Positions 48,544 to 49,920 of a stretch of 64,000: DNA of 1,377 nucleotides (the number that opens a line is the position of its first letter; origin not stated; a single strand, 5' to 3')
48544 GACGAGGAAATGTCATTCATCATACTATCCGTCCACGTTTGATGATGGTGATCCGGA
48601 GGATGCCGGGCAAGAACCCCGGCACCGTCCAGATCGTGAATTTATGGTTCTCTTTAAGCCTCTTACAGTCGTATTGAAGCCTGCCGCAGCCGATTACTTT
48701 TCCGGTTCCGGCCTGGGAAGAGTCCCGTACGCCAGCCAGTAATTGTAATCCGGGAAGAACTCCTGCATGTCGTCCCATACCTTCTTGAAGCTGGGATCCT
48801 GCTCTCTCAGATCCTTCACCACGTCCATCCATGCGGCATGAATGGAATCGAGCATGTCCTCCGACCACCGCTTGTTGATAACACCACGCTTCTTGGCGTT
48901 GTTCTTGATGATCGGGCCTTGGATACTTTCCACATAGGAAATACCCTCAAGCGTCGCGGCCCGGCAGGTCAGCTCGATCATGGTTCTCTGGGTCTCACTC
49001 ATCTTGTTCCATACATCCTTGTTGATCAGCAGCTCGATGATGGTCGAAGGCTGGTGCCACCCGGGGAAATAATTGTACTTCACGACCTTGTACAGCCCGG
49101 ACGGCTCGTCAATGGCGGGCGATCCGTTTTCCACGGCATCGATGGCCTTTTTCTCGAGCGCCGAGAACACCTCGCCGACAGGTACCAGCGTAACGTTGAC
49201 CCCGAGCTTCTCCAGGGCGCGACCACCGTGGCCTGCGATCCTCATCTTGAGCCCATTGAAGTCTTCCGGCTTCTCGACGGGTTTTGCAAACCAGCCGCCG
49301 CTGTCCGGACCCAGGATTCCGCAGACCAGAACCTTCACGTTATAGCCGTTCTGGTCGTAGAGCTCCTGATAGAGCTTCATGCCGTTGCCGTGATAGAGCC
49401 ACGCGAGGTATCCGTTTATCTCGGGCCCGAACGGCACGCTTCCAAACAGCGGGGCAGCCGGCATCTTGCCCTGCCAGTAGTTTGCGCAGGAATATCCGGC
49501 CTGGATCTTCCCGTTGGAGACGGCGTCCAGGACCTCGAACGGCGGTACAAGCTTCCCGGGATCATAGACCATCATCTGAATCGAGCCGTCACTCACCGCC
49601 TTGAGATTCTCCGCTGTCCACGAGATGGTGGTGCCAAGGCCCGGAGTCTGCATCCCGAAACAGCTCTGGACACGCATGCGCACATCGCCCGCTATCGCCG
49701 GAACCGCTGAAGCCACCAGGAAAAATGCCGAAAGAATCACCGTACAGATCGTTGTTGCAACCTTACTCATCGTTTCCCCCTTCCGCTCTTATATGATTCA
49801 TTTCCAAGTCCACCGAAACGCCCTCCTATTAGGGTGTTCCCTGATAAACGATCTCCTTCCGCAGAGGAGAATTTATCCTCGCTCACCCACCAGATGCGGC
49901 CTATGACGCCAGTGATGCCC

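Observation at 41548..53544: Sigma-54-driven operon with two paralogous HAD/BCR-type alpha-beta pairs but only one HgdC-type ATPase, plus CoA ligase, crotonase and TRAP transporter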

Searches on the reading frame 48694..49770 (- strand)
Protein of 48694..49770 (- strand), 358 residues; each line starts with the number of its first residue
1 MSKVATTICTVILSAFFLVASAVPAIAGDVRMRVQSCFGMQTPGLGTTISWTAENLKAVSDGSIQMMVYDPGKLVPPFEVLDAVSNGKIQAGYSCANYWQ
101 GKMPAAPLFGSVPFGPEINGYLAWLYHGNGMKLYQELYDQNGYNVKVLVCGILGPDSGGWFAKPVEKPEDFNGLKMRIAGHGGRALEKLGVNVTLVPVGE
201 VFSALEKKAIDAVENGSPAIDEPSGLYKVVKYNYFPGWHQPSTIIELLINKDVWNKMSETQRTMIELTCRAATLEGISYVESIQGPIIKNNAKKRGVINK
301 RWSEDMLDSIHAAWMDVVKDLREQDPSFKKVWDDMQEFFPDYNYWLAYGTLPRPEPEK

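Call 4: search_protein_families(library=pfam, proteins=[window:48694-49770:-])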
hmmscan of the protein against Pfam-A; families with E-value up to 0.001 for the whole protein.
window:48694-49770:- (358 aa): 1 family
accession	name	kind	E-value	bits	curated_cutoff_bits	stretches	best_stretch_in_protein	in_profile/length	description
PF03480.18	DctP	-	5.9e-39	134.5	23.4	1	53-319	19-280/286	Bacterial extracellular solute-binding protein, family 7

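Call 5: search_protein_families(library=ncbifam, proteins=[window:48694-49770:-])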
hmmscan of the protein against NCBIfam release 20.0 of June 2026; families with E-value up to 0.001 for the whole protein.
window:48694-49770:- (358 aa): 2 families
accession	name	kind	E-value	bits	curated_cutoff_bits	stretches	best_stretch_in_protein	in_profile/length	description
TIGR00787.1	dctP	subfamily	4.5e-15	55.8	175.05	1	53-272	19-234/257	DctP family TRAP transporter solute-binding subunit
NF037995.1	TRAP_S1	subfamily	7.6e-14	51.7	50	1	162-289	124-251/271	TRAP transporter substrate-binding protein DctP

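Call 42: search_solved_structures(query=window:48694-49770:-, max_evalue=0.001)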
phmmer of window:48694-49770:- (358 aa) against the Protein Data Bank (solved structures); distinct sequences matched with E-value up to 0.001: 62 (the best 60 are shown).
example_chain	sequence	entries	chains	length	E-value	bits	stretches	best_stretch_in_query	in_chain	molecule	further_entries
2hzk_A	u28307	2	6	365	4.2e-53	183.9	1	16-346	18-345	TRAP-T family sorbitol/mannitol transporter, periplasmic binding protein, SmoM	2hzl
7ug8_A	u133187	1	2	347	5.8e-51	176.9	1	53-355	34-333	Ketoacid-binding protein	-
4yzz_A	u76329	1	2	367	1.3e-46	162.5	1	30-346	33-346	TRAP TRANSPORTER SOLUTE BINDING PROTEIN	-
4yic_A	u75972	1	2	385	1.6e-46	162.3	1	30-346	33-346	TRAP TRANSPORTER SOLUTE BINDING PROTEIN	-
4pet_A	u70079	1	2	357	2.3e-46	161.7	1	31-345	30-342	Extracellular solute-binding protein, family 7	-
5cm6_A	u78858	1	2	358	9.4e-44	153.1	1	30-345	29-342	TRAP dicarboxylate transporter-DctP subunit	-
2zzv_A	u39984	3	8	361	3e-23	85.7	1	25-259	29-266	ABC transporter, solute-binding protein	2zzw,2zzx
7e9y_A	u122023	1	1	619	1.6e-16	63.5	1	26-215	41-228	Lactate-binding periplasmic protein TTHA0766,Lactate-binding periplasmic protein TTHA0766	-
4pe3_A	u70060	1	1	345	5.9e-15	58.4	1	25-262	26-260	TRAP dicarboxylate transporter-DctP subunit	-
8zmz_A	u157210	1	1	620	1.5e-14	57.1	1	27-215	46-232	Lactate-binding periplasmic protein TTHA0766,Red fluorescent protein drFP583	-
4xfe_A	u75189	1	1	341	4.5e-12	48.9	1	19-276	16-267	TRAP dicarboxylate transporter subunit DctP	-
4ng7_A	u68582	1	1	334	2e-10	43.5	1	50-275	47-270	TRAP periplasmic solute binding protein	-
4x04_A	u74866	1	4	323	2.4e-10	43.2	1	52-275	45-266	solute binding protein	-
4mnc_A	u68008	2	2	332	2.7e-09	39.7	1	16-267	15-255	TRAP dicarboxylate transporter-DctP subunit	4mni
4x8r_A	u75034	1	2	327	5.5e-09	38.7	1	161-263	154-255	TRAP dicarboxylate transporter, DctP subunit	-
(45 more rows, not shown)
